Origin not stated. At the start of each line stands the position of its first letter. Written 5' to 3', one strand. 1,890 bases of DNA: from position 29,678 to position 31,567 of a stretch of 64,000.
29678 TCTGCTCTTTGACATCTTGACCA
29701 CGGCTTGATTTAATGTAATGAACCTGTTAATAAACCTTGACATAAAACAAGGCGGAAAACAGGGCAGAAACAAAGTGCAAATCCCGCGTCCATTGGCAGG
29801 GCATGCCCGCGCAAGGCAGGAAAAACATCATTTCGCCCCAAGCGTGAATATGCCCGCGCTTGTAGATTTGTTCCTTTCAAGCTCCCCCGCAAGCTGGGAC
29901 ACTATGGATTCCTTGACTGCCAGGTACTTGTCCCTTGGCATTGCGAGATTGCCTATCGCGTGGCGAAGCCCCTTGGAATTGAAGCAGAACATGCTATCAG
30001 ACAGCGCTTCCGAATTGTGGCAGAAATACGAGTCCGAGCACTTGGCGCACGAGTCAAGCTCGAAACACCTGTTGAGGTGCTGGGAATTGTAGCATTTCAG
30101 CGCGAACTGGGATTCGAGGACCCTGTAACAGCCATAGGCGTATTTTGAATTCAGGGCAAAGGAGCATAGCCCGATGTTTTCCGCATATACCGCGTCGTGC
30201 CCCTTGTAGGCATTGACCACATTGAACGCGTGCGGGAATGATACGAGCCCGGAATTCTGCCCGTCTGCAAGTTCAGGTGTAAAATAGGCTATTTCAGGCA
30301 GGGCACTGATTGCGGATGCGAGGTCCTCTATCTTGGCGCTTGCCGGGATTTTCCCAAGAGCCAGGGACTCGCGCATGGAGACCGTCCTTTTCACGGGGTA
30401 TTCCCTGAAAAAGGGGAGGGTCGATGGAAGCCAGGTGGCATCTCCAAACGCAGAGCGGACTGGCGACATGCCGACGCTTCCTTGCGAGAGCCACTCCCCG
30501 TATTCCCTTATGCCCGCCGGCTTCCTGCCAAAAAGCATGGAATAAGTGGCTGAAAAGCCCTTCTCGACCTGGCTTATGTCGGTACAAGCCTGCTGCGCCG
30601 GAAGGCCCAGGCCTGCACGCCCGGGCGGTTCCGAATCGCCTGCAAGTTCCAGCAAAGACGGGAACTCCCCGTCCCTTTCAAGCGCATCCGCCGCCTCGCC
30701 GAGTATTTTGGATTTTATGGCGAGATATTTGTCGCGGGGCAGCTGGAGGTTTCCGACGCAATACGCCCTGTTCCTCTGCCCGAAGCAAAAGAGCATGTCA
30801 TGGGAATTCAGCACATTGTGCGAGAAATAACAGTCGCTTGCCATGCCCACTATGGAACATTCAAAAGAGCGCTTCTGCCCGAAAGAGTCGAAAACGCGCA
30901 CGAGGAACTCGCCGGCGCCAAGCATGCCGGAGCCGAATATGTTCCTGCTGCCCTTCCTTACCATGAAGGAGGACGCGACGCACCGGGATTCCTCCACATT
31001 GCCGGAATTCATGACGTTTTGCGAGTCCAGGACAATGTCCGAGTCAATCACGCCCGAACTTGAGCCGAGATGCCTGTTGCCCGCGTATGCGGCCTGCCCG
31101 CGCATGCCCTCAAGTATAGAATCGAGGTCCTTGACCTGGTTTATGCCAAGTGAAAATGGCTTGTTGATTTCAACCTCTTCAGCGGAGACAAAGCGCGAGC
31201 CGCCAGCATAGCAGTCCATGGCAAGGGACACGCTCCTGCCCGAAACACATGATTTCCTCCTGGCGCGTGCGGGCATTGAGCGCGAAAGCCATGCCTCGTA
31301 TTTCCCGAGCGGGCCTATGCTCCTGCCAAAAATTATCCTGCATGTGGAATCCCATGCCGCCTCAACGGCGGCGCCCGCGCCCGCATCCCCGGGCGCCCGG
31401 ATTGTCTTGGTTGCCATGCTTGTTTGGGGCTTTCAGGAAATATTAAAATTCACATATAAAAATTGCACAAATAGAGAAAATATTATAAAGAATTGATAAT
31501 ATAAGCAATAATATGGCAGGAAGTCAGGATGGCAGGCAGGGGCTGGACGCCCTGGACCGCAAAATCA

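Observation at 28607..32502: Candidate undescribed two-gene module: internally duplicated Cys-ladder beta-solenoid-like protein plus coiled-coil partner, under a divergent tandem-Lrp regulator next to the R-M island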

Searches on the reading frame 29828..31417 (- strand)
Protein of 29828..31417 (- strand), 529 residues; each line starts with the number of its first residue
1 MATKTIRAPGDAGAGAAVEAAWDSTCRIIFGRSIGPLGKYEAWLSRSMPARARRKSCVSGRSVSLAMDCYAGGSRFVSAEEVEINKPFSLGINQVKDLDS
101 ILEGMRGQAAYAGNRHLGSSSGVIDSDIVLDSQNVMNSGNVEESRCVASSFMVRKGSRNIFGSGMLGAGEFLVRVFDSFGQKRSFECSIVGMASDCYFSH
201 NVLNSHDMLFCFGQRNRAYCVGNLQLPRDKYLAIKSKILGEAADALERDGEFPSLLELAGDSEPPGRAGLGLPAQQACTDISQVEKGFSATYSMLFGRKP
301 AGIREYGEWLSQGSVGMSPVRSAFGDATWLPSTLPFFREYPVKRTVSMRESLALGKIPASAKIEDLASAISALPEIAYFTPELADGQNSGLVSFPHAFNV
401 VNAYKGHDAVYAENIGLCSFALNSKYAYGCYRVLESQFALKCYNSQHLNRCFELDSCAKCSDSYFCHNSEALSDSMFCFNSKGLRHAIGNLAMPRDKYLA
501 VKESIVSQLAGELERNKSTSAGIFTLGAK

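Call 3: search_protein_families(library=pfam, proteins=[window:29828-31417:-], max_evalue=1)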
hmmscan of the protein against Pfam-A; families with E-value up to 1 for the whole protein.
window:29828-31417:- (529 aa): 1 family
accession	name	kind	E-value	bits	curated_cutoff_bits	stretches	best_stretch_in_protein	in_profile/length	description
PF15913.10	Furin-like_2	-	0.65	10.7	28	0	415-474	32-88/102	Furin-like repeat, cysteine-rich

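Call 4: search_protein_families(library=ncbifam, proteins=[window:29828-31417:-], max_evalue=1)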
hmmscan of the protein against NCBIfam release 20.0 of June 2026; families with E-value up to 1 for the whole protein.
window:29828-31417:- (529 aa): 1 family
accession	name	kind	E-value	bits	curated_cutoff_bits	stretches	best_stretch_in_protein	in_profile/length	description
TIGR04419.1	no_iron_rSAM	equivalog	0.16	11.4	300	1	364-455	161-244/378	HemN-related non-iron pseudo-SAM protein PsgB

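Call 8: find_homologous_proteins(query=window:29828-31417:-, max_evalue=0.001)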
Query window:29828-31417:- (529 aa): 170 proteins with E <= 0.001 among 8000 candidates; the best 120 are listed.
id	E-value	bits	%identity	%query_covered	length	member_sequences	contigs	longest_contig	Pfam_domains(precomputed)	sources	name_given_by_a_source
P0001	0.0e+0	1199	100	100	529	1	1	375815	-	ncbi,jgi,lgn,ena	ncbi:MAG: hypothetical protein WC506_06565 [Candidatus Micrarchaeia archaeon]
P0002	5.6e-264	895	77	97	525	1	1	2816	-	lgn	-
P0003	2.4e-239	814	71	97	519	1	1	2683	-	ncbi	-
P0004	2.1e-215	735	61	98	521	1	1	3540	-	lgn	-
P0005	2.4e-214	731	61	97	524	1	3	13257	-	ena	-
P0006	1.8e-202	692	57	98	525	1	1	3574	-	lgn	-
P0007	8.1e-201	686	59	97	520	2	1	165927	-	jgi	-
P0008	8.3e-201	686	58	96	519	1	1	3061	-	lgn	-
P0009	6.6e-197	674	56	96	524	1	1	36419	-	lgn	-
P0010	5.1e-195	667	56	97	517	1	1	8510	-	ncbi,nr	ncbi:MAG: hypothetical protein NT157_02550 [Candidatus Micrarchaeota archaeon]|nr:hypothetical prote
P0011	4.2e-194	664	56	100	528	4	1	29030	-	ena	-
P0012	3.8e-193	661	55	97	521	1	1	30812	-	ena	-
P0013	3.7e-191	655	55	97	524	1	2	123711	-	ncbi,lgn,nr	ncbi:MAG: hypothetical protein NTX79_05420 [Candidatus Micrarchaeota archaeon]|nr:hypothetical prote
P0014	4.3e-191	654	55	97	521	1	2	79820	-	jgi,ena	-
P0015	7.3e-189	647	55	96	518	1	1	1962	-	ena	-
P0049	4.0e-148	513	45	98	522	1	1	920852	-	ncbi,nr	ncbi:Uncharacterised protein [Candidatus Anstonella stagnisolia]|nr:Uncharacterised protein [Candida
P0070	1.2e-131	458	42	97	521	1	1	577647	-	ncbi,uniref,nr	ncbi:Uncharacterised protein [Candidatus Bilamarchaeum dharawalense]|uniref:Uncharacterized protein 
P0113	1.7e-92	329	36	96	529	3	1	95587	-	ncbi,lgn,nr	ncbi:MAG: hypothetical protein PHQ80_01635 [Candidatus ainarchaeum sp.]|nr:hypothetical protein [Can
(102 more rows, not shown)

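Call 13: search_solved_structures(query=A1, max_evalue=10, show_alignments=2)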
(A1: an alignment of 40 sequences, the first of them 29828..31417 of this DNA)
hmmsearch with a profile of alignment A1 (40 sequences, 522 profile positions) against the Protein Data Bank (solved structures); distinct sequences matched with E-value up to 10: 5.
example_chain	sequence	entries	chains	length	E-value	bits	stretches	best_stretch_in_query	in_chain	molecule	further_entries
3ohw_B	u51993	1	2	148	0.025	16.6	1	267-370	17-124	Phycobilisome LCM core-membrane linker polypeptide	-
2kn0_A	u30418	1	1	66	0.34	12.8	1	436-463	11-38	Fn14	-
7sc7_BD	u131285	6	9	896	0.67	11.9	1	264-370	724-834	Phycobiliprotein ApcE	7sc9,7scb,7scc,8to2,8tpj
8a3k_UNK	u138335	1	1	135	1.8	10.5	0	349-380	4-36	sc-apCC-4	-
7bqn_A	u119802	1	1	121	2.8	9.8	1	224-299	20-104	Rei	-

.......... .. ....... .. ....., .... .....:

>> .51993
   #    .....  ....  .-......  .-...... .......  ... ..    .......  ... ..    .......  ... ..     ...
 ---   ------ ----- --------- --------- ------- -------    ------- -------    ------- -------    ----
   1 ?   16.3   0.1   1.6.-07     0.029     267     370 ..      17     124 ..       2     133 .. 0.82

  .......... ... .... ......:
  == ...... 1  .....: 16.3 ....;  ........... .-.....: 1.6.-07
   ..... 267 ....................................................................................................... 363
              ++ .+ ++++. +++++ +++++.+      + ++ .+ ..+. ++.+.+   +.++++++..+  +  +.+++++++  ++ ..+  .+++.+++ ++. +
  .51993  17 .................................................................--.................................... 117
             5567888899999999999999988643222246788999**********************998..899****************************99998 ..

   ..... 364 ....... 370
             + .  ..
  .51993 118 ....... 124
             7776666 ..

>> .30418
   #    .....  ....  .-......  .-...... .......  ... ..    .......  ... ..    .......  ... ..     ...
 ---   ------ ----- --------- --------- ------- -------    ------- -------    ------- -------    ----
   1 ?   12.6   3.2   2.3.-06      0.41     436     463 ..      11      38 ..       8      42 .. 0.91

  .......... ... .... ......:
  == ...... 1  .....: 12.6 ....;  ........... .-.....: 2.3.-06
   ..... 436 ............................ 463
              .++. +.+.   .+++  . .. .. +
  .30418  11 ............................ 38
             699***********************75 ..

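Call 14: find_encoding_contigs(protein=P0049, flank=6000, max_places=2)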
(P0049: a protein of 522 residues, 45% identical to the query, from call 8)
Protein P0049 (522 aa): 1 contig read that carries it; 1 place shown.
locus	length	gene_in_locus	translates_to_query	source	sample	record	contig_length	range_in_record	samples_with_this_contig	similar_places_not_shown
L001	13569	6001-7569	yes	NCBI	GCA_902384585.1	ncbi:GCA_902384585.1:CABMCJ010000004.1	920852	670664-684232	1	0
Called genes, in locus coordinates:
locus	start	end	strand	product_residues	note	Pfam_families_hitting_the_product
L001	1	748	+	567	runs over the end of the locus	-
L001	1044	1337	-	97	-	-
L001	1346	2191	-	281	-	PF13646:HEAT_2, PF02985:HEAT (faint)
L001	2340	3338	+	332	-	PF00044:Gp_dh_N, PF02800:Gp_dh_C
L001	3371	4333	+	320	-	PF01073:3Beta_HSD, PF01370:Epimerase, PF04321:RmlD_sub_bind, PF05368:NmrA (weak), PF13460:NAD_binding_10, PF16363:GDP_Man_Dehyd, PF07993:NAD_binding_4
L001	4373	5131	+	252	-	PF00106:adh_short, PF08659:KR, PF23441:SDR, PF13561:adh_short_C2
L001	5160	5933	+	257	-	PF01884:PcrB, PF00478:IMPDH (faint), PF00977:His_biosynth, PF05690:ThiG (weak), PF01180:DHO_dh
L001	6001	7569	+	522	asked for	-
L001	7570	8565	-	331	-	PF01047:MarR (faint), PF12840:HTH_20 (faint), PF13404:HTH_AsnC-type, PF13412:HTH_24, PF12802:MarR_2 (faint), PF13404:HTH_AsnC-type, PF13412:HTH_24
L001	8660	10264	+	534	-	-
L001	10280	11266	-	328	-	PF13404:HTH_AsnC-type, PF13412:HTH_24, PF13518:HTH_28 (faint), PF22451:NirdL-like_HTH (faint), PF13404:HTH_AsnC-type, PF13412:HTH_24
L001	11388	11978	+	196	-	-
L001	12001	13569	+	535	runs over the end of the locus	-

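Call 15: find_encoding_contigs(protein=P0070, flank=6000, max_places=2)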
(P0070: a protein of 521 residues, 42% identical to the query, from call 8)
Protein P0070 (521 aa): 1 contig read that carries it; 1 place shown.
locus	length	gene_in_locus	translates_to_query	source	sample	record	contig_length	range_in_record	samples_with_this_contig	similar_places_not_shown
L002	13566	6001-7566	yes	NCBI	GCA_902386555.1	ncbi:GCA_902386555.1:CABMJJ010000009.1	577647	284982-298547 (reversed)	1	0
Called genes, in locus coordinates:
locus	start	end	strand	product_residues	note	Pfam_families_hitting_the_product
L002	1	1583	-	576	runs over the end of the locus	PF04675:DNA_ligase_A_N, PF01068:DNA_ligase_A_M, PF04679:DNA_ligase_A_C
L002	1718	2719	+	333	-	PF14528:LAGLIDADG_3 (faint)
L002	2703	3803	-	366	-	PF01658:Inos-1-P_synth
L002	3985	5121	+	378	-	PF04055:Radical_SAM (faint)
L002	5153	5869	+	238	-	PF04967:HTH_10, PF13412:HTH_24 (faint)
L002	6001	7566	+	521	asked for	-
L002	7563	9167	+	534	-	-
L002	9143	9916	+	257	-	-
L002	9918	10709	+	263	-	-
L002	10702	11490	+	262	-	-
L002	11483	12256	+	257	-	-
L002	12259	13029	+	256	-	-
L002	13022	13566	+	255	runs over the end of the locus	-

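Call 16: find_encoding_contigs(protein=P0113, flank=6000, max_places=2)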
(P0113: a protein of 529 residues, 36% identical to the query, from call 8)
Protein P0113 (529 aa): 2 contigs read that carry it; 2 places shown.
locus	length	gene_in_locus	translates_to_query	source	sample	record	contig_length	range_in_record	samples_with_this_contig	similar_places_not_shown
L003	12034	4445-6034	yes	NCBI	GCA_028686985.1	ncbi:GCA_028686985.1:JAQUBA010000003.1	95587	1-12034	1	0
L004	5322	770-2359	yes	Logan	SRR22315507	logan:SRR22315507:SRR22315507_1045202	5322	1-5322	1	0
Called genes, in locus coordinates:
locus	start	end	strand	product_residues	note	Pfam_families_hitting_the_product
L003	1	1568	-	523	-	PF07705:CARDB (weak), PF23643:TRAPPC13_C (faint)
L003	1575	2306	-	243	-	PF02463:SMC_N (faint), PF00005:ABC_tran, PF13304:AAA_21 (faint)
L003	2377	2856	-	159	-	PF26119:DUF8036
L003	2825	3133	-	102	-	PF25212:HVO_A0114 (weak)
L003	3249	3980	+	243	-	PF04967:HTH_10, PF13412:HTH_24 (weak)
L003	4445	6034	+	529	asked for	-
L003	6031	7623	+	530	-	-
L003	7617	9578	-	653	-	PF01935:DUF87, PF10412:TrwB_AAD_bind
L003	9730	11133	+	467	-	PF00291:PALP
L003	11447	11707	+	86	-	-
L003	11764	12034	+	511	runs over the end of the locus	PF01935:DUF87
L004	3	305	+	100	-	?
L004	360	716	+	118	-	-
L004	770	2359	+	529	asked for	-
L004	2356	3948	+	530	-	-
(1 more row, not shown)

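Call 20: predict_structure(alignment_id=A1)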
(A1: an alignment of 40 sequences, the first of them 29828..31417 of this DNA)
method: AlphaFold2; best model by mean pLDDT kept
length: 529 residues; sequences in the alignment: 40
mean_pLDDT: 81.3   pTM: 0.82
mean pLDDT of the five models: 81.3, 81.0, 79.5, 79.0, 78.6
residues with pLDDT >= 90: 188; 70-90: 235; 50-70: 95; < 50: 11
segments of 3 or more residues with pLDDT < 50: 1-10
pLDDT, mean of each block of 10 residues (from residue 1): 33 77 95 95 85 88 85 87 76 88 84 73 69 72 70 67 69 70 72 78 92 94 97 97 96 92 78 82 90 91 92 85 90 85 92 93 95 93 77 77 71 71 69 72 71 70 70 63 73 90 92 92 79
secondary structure, 60 per line:
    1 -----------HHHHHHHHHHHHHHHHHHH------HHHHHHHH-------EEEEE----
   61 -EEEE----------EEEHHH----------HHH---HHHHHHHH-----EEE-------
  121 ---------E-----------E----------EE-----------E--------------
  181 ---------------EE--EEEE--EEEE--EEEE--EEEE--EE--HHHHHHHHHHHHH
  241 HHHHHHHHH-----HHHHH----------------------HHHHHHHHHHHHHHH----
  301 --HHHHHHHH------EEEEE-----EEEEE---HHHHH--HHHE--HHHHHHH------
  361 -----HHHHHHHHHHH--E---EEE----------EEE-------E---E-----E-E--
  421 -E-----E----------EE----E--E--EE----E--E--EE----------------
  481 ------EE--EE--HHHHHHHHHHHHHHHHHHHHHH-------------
elements in order: H12-30 H37-44 E52-56 E62-65 E76-78 H98-105 E111-113 E200-203 E206-209 E212-215 E218-221 H228-249 H255-259 H282-296 H303-310 E317-321 E327-331 H335-339 H348-354 H366-376 E383-385 E396-398 H495-516

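Call 22: search_protein_representatives(alignment_id=A1)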
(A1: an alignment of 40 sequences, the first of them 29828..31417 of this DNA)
Query: 40 sequences, 522 profile positions. Proteins with E-value up to 0.001 (for the whole library): 2184; up to 1e-10: 894; up to 1e-30: 341. The best 150 are listed.
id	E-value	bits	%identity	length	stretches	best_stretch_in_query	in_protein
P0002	5.1e-226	767.9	-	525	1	5-521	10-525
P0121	1.7e-207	706.8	-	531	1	3-521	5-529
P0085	2.7e-206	702.8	-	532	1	1-520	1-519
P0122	4.3e-195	665.9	-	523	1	9-521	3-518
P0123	1.1e-194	664.5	-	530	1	3-520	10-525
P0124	3.7e-185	633.1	-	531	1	8-520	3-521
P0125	1.5e-182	624.5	-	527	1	7-522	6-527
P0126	2.8e-179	613.7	-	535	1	3-519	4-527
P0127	3.6e-179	613.3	-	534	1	3-521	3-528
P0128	1.5e-178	611.3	-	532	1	5-520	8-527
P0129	8.8e-178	608.8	-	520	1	9-521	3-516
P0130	1.0e-177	608.6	-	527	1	3-521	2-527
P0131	1.0e-177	608.6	-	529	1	3-521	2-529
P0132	1.1e-177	608.5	-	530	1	7-521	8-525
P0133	1.6e-175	601.3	-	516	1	2-518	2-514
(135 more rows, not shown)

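Call 25: fold_search(model_id=the predicted structure, library=pdb)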
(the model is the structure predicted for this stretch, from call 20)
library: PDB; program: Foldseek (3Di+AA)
matches with E <= 10: 10; with E <= 0.001: 0
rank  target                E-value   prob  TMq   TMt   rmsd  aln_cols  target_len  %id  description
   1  6tmf_I                4.0e+00  0.01  0.06  0.13  18.4       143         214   13  Structure of an archaeal ABCE1-bound ribosomal post-splitting complex (released 2020-02-12)
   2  8uu5_g                4.8e+00  0.01  0.05  0.15  21.4       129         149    9  Cryo-EM structure of the Listeria innocua 70S ribosome (head-swiveled) in complex with pe/E-tRNA (structure I-B) (released 2024-02-28)
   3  8uu6_g                5.0e+00  0.05  0.07  0.18   7.8        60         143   17  Cryo-EM structure of the ratcheted Listeria innocua 70S ribosome in complex with p/E-tRNA (structure II-A) (released 2024-02-28)
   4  9a5m_A                7.4e+00  0.01  0.05  0.05  19.9       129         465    6  Integrative model of YDJA-YDIS by crosslinking MS and deep learning (released 2024-09-18)
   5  7qd1_A                7.8e+00  0.01  0.06  0.08  16.0       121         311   15  Structure of the orange carotenoid protein from Planktothrix agardhii binding echinenone in the P21 space group (released 2022-07-06)
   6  9w03_B                7.8e+00  0.00  0.05  0.08  21.3       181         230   14  Cryo-EM structure of TasH-tigRNA complex (released 2026-03-11)
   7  6j55_A                8.2e+00  0.01  0.06  0.13  11.4        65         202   14  Crystal structure of an iron superoxide dismutate (FeSOD) from a pathogenic Acanthamoeba castellanii (released 2019-07-17)
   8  1iqv                  8.2e+00  0.01  0.06  0.13  19.3        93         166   12  Crystal Structure Analysis of the archaebacterial ribosomal protein S7 (released 2001-08-29)
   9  2rcv_D                9.2e+00  0.01  0.05  0.11  19.5       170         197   10  Crystal structure of the Bacillus subtilis superoxide dismutase (released 2008-02-26)
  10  6x89_L2               9.2e+00  0.01  0.08  0.14  12.8       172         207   16  Vigna radiata mitochondrial complex I* (released 2020-09-02)

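Call 28: search_protein_families(library=pfam, alignment_id=A1, max_evalue=1)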
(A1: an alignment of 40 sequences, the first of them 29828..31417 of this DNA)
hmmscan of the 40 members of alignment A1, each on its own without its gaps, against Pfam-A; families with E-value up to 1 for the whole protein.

A. member 1, window:29828-31417:- (529 aa): 1 family
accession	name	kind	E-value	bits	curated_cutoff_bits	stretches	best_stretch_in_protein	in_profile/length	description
PF15913.10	Furin-like_2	-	0.65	10.7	28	0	415-474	32-88/102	Furin-like repeat, cysteine-rich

B. families by the number of members that match (of 40 scanned): 12 families
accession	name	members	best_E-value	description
PF15913.10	Furin-like_2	3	0.0078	Furin-like repeat, cysteine-rich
PF24590.1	DUF7615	2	0.055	Domain of unknown function (DUF7615)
PF13291.12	ACT_4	1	0.098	ACT domain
PF10472.14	CReP_N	1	0.14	eIF2-alpha phosphatase phosphorylation constitutive repressor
PF02999.19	Borrelia_orfD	1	0.14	Borrelia orf-D family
PF07295.17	DUF1451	1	0.14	Zinc-ribbon containing domain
PF20903.3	SPL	1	0.21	Spore photoproduct lyase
PF20855.2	VP1_protrusion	1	0.23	CPV Capsid shell protein VP1, small protrusion domain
PF10996.14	Beta-Casp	1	0.24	Beta-Casp domain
PF21636.2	PPP1R21_C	1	0.45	Protein phosphatase 1 regulatory subunit 21, C-terminal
PF08776.16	VASP_tetra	1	0.45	VASP tetramerisation domain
PF00354.24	Pentaxin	1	0.5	Pentaxin family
